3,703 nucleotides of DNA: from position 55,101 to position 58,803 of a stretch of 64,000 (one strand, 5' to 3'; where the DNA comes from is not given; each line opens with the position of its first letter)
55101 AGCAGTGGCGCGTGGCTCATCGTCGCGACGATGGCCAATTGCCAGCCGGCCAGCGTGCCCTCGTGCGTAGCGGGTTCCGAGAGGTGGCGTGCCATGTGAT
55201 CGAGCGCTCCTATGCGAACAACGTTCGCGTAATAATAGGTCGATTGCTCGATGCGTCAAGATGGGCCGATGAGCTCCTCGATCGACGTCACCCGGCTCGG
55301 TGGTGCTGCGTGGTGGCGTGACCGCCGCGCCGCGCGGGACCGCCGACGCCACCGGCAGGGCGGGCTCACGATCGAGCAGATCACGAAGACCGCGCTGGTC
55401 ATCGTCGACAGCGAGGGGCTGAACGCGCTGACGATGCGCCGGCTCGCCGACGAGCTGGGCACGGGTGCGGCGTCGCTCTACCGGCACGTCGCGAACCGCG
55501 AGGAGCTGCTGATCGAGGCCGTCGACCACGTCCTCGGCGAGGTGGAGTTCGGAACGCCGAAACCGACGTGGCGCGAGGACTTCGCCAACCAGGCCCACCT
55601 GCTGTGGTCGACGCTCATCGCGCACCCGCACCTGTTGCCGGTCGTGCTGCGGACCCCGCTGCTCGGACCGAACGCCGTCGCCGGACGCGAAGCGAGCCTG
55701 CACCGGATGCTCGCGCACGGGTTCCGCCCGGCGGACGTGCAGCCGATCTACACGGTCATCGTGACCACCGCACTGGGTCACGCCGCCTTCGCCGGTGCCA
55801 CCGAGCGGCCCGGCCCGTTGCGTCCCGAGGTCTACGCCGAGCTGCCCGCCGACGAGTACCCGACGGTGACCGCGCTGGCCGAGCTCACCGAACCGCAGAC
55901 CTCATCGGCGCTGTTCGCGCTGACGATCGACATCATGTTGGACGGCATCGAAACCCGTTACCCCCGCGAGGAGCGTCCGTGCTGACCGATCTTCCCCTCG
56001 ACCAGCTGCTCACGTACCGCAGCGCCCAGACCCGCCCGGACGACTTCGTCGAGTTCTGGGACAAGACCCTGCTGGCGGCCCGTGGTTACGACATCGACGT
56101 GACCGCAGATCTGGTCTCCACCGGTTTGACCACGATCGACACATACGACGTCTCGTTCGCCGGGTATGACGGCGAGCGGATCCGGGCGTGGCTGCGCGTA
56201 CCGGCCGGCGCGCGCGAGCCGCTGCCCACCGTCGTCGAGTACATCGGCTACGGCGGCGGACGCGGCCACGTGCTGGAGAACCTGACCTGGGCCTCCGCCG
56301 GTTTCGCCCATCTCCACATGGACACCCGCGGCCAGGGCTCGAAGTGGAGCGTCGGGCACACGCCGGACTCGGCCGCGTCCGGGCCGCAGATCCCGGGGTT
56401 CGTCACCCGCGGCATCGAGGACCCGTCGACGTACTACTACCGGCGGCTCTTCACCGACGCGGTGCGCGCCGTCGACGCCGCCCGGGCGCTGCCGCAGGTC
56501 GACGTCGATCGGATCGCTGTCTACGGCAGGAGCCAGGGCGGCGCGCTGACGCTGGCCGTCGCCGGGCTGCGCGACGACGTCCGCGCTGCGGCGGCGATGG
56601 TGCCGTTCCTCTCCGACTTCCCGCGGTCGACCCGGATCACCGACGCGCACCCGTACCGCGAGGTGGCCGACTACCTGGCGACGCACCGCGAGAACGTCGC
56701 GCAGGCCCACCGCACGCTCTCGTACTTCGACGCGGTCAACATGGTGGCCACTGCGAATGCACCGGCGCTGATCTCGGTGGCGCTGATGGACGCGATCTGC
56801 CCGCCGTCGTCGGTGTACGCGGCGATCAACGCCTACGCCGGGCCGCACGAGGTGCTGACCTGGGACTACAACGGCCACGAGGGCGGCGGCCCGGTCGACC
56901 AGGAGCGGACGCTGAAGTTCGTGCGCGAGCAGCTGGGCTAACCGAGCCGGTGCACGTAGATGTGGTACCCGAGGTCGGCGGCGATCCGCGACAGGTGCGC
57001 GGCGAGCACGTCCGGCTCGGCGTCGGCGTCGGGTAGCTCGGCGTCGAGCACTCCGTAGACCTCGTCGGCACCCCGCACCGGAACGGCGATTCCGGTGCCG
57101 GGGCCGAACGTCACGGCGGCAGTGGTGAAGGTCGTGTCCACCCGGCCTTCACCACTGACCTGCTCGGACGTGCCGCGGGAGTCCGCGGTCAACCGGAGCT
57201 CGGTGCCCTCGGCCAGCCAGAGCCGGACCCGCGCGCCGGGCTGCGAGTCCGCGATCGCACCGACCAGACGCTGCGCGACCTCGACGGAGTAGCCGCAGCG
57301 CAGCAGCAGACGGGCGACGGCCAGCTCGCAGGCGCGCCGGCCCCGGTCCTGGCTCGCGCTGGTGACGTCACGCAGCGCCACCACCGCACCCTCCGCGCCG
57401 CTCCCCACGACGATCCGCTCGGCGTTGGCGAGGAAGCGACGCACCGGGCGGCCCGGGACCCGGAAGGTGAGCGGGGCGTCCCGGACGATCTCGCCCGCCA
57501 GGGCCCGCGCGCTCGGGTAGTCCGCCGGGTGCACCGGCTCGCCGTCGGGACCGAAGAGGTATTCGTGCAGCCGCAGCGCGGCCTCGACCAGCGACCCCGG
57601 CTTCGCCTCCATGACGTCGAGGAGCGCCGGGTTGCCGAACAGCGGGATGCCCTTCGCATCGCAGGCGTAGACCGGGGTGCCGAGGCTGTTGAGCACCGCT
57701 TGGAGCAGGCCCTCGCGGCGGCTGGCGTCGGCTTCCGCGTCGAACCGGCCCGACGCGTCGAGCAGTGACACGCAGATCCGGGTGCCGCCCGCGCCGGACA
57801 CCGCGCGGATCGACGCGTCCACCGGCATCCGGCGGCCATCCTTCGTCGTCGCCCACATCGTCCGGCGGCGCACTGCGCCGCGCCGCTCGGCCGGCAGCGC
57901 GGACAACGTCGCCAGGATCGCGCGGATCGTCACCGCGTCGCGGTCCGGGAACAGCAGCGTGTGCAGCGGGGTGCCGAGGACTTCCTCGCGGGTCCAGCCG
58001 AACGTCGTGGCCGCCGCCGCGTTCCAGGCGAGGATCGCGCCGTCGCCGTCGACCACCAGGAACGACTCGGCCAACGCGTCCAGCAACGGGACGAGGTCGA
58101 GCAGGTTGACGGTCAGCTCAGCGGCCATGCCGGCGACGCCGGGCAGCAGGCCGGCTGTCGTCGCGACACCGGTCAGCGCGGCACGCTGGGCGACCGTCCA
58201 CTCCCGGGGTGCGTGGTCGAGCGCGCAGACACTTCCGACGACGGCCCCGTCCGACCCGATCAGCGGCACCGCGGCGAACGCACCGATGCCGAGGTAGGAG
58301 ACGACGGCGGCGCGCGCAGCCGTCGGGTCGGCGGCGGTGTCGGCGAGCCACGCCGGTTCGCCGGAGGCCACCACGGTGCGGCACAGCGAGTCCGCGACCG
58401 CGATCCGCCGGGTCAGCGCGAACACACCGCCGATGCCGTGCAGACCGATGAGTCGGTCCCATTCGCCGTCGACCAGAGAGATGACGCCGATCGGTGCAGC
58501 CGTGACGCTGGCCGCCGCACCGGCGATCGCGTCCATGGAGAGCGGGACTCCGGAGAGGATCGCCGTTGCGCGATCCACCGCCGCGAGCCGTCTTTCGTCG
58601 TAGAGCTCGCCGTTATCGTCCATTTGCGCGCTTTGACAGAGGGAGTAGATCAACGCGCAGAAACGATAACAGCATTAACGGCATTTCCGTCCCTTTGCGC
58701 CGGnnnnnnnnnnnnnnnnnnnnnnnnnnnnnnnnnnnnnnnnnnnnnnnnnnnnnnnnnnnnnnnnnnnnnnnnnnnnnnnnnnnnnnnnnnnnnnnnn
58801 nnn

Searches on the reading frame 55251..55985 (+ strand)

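Call 14: search_protein_families(library=pfam, proteins=[window:55251-55985:+], max_evalue=0.001)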
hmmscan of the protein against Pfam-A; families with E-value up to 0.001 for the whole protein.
window:55251-55985:+ (244 aa): 2 families
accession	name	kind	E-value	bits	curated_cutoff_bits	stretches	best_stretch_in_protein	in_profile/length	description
PF02909.22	TetR_C_1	-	2.8e-14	53.6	21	1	103-236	5-145/146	Tetracyclin repressor-like, C-terminal domain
PF00440.29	TetR_N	-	4e-08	33.3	24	1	44-89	1-46/47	Bacterial regulatory proteins, tetR family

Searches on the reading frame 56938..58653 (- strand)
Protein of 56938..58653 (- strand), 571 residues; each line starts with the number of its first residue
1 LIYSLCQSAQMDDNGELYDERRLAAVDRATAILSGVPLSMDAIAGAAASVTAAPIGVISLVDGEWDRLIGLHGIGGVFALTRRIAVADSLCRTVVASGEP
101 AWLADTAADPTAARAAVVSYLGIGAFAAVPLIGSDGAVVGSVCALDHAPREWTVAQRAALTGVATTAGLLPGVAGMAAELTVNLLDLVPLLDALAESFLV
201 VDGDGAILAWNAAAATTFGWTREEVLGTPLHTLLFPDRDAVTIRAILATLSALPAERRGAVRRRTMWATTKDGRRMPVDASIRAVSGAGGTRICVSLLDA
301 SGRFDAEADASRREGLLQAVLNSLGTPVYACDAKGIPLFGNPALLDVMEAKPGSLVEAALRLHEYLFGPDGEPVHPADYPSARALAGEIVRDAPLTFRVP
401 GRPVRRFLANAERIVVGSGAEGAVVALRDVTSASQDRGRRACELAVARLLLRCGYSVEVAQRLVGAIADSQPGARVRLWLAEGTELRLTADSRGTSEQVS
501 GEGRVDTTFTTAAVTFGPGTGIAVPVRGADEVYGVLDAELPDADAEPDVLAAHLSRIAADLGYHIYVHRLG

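Call 14: search_protein_families(library=pfam, proteins=[window:56938-58653:-], max_evalue=0.001)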
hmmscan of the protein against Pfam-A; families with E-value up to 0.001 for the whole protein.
window:56938-58653:- (571 aa): 7 families
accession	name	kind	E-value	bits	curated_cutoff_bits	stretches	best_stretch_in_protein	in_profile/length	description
PF00989.32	PAS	-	1.1e-16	61.2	22.6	1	188-296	4-109/113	PAS fold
PF13426.13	PAS_9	-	3.2e-13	50.3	27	1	196-293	2-92/103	PAS domain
PF08448.16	PAS_4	-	1.9e-12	47.8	23.1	1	191-291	1-94/110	PAS fold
PF13185.12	GAF_2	-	2.7e-12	47.5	28.6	1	41-169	9-133/136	GAF domain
PF01590.32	GAF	-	4.8e-12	47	22.4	1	42-168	8-130/133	GAF domain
PF13188.13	PAS_8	-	4.5e-06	26.8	21.8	1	190-238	6-50/65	PAS domain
PF13492.12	GAF_3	-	6.7e-05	23.7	27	0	40-168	6-124/129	GAF domain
